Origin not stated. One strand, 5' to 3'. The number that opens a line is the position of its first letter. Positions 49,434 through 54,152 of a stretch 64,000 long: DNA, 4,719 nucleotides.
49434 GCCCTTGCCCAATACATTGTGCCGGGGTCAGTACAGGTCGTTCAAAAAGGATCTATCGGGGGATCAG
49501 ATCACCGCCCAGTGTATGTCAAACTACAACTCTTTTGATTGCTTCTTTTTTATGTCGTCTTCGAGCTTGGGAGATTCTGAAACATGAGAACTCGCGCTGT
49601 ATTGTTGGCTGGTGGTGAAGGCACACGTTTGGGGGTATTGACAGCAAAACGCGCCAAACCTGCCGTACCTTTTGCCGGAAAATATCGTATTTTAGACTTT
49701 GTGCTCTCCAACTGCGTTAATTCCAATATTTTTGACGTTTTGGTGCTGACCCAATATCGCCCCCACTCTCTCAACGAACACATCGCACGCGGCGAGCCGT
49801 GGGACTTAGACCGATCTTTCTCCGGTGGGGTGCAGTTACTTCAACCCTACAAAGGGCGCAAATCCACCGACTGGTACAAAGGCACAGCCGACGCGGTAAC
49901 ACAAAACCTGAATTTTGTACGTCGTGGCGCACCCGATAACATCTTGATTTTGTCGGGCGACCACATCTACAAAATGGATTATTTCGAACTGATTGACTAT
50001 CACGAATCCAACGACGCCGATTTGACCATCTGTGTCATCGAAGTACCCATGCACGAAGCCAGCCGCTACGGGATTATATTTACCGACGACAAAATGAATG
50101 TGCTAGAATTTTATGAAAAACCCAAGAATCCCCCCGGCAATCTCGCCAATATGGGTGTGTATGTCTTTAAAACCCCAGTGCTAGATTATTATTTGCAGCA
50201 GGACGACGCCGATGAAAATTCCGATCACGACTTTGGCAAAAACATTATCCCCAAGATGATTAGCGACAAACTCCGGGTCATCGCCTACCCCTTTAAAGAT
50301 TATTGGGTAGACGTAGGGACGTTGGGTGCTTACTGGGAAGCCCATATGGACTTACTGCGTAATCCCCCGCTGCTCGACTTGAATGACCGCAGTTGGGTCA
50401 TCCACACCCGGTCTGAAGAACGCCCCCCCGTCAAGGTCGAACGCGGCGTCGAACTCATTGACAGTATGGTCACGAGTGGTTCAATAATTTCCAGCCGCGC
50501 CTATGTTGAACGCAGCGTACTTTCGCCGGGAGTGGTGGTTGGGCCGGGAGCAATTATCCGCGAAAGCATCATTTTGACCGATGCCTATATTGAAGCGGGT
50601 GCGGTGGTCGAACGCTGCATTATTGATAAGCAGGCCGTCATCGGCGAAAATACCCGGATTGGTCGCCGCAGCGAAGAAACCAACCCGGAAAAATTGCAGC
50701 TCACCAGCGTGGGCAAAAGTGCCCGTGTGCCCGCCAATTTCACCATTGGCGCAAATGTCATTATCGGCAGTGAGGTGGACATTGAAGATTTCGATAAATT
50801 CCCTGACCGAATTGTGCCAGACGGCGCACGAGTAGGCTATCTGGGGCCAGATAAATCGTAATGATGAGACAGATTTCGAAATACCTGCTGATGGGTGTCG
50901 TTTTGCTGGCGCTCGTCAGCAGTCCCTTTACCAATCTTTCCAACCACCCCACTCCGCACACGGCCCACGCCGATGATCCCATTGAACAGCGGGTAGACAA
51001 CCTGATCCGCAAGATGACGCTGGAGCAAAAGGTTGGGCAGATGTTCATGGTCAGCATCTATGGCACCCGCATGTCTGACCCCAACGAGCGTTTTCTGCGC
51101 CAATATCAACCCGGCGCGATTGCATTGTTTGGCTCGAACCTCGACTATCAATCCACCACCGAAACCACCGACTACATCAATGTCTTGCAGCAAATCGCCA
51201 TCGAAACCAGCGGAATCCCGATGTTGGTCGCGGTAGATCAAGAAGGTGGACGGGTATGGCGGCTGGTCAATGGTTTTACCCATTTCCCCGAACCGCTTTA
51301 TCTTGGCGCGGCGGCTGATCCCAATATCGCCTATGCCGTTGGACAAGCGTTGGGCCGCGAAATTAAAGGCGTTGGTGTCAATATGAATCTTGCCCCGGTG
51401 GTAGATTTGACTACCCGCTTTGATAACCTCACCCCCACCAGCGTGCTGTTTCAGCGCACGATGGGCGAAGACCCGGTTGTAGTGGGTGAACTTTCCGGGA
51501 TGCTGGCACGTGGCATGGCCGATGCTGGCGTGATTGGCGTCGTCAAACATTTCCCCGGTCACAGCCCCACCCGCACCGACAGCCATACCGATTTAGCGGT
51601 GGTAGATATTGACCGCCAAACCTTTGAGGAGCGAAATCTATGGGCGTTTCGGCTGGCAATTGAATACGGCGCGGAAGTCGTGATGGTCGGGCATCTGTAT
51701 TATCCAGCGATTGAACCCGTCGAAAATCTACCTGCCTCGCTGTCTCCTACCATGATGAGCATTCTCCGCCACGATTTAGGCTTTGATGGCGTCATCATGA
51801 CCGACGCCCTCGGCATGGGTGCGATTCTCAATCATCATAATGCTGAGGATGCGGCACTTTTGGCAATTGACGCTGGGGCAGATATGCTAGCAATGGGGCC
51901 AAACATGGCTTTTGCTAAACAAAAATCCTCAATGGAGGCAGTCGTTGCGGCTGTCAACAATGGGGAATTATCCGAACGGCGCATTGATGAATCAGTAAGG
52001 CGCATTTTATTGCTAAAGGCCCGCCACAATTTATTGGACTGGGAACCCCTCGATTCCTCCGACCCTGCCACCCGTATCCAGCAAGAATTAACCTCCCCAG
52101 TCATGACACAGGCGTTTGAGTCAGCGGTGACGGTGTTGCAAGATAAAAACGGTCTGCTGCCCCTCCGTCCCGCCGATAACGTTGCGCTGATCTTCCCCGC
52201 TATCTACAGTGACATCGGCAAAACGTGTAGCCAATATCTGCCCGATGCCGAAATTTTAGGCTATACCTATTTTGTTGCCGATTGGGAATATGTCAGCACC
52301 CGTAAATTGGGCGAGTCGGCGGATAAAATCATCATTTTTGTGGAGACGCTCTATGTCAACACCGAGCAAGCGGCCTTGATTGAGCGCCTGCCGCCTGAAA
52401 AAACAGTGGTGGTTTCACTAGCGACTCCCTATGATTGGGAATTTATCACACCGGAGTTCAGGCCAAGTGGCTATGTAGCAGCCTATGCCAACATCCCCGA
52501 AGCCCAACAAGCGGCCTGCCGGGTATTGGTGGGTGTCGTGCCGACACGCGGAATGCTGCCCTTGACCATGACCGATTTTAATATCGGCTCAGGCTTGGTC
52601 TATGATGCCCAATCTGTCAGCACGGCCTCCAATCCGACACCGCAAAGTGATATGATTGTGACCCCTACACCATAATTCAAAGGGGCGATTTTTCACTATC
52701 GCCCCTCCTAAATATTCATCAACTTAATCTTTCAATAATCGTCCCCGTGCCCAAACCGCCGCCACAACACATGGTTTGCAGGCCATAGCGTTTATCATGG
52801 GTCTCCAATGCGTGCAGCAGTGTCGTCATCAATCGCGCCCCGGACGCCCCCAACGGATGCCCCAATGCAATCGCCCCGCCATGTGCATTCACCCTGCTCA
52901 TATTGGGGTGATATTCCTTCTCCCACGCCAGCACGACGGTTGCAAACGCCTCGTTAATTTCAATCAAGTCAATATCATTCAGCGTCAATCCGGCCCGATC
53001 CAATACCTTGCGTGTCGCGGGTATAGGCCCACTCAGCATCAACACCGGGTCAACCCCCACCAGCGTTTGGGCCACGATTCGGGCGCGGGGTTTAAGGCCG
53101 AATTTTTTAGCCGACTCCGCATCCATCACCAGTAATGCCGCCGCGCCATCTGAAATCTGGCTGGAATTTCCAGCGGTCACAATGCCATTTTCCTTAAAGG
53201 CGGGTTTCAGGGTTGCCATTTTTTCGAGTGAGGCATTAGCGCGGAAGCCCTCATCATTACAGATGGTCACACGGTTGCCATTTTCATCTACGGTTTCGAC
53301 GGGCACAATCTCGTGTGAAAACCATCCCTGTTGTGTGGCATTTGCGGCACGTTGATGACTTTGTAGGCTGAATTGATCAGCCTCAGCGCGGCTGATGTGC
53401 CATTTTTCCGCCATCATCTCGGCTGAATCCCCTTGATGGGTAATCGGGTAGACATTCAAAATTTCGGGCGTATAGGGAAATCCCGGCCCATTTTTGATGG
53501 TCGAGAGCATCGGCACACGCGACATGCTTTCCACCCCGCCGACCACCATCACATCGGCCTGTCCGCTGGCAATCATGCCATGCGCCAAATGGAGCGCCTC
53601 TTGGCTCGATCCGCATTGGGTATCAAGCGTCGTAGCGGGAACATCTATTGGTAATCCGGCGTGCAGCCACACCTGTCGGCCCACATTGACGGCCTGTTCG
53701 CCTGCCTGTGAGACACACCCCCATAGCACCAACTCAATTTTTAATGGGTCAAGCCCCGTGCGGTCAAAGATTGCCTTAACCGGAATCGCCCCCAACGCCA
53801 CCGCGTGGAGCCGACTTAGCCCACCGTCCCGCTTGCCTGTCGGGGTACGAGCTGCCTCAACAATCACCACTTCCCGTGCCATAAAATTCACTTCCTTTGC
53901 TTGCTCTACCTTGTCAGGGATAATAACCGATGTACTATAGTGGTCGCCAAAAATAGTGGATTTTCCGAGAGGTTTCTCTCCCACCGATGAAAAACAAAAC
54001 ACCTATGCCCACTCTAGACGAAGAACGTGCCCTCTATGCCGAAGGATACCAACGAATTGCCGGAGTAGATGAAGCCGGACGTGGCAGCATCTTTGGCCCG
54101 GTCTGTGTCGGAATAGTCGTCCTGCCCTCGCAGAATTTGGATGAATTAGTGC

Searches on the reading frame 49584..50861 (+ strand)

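Call 76: search_protein_families(library=pfam, proteins=[window:49584-50861:+], max_evalue=0.0001)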
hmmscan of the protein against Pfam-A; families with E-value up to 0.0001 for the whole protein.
window:49584-50861:+ (425 aa): 7 families
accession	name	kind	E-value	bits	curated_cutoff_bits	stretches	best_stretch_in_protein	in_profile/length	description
PF00483.29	NTP_transferase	-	4.8e-67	226.5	21.2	1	5-258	2-243/245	Nucleotidyl transferase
PF24894.1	Hexapep_GlmU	-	7.6e-17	61.8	23.3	1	287-366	12-90/104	GlmU-like, C-terminal hexapeptide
PF25084.1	LbH_EIF2B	-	5e-13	49.4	54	1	284-362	11-90/105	EIF2B subunit epsilon LbH domain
PF00132.30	Hexapep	-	9.3e-10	38.2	27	0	332-361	6-36/36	Bacterial transferase hexapeptide (six repeats)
PF25087.1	GMPPB_C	-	2.2e-07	31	39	0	311-359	23-71/110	GMPPB C-terminal domain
PF25247.1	LbH_GLGC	-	3.6e-07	30.6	27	0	336-367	76-107/135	GLGC left-handed parallel beta-helix domain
PF12804.13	NTP_transf_3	-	3.8e-05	24.4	27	1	5-149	1-120/160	MobA-like NTP transferase domain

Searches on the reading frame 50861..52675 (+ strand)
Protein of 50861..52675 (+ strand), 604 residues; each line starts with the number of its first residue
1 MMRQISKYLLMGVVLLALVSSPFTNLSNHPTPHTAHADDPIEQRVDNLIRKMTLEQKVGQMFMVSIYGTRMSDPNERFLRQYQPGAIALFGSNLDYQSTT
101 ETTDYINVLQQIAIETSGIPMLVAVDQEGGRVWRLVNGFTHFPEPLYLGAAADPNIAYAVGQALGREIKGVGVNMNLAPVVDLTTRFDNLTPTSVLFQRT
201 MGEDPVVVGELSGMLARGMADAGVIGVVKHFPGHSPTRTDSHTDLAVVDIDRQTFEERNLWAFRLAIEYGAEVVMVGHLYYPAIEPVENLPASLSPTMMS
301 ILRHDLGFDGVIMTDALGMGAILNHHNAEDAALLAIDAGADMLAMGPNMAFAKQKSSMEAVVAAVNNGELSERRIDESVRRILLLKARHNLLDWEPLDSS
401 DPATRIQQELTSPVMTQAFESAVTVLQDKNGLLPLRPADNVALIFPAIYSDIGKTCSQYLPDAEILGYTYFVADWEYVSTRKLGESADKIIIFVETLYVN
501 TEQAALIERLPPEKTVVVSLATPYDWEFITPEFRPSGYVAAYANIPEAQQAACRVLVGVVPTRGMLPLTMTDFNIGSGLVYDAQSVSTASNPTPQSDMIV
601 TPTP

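Call 76: search_protein_families(library=pfam, proteins=[window:50861-52675:+], max_evalue=0.0001)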
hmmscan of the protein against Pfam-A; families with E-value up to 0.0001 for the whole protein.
window:50861-52675:+ (604 aa): 1 family
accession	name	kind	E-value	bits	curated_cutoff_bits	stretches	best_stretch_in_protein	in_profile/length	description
PF00933.27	Glyco_hydro_3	-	2.2e-77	261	27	1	53-383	1-314/316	Glycosyl hydrolase family 3 N terminal domain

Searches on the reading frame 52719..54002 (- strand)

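Call 76: search_protein_families(library=pfam, proteins=[window:52719-54002:-], max_evalue=0.0001)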
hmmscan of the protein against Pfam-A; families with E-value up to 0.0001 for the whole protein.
window:52719-54002:- (427 aa): 3 families
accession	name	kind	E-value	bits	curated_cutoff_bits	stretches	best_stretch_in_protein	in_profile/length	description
PF00108.29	Thiolase_N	-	6.4e-74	249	26.4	1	45-295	1-259/260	Thiolase, N-terminal domain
PF02803.24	Thiolase_C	-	1.9e-45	153.9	27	1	303-425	1-123/123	Thiolase, C-terminal domain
PF00109.32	ketoacyl-synt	-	4.2e-09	36.8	20.8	1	122-161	166-205/252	Beta-ketoacyl synthase, N-terminal domain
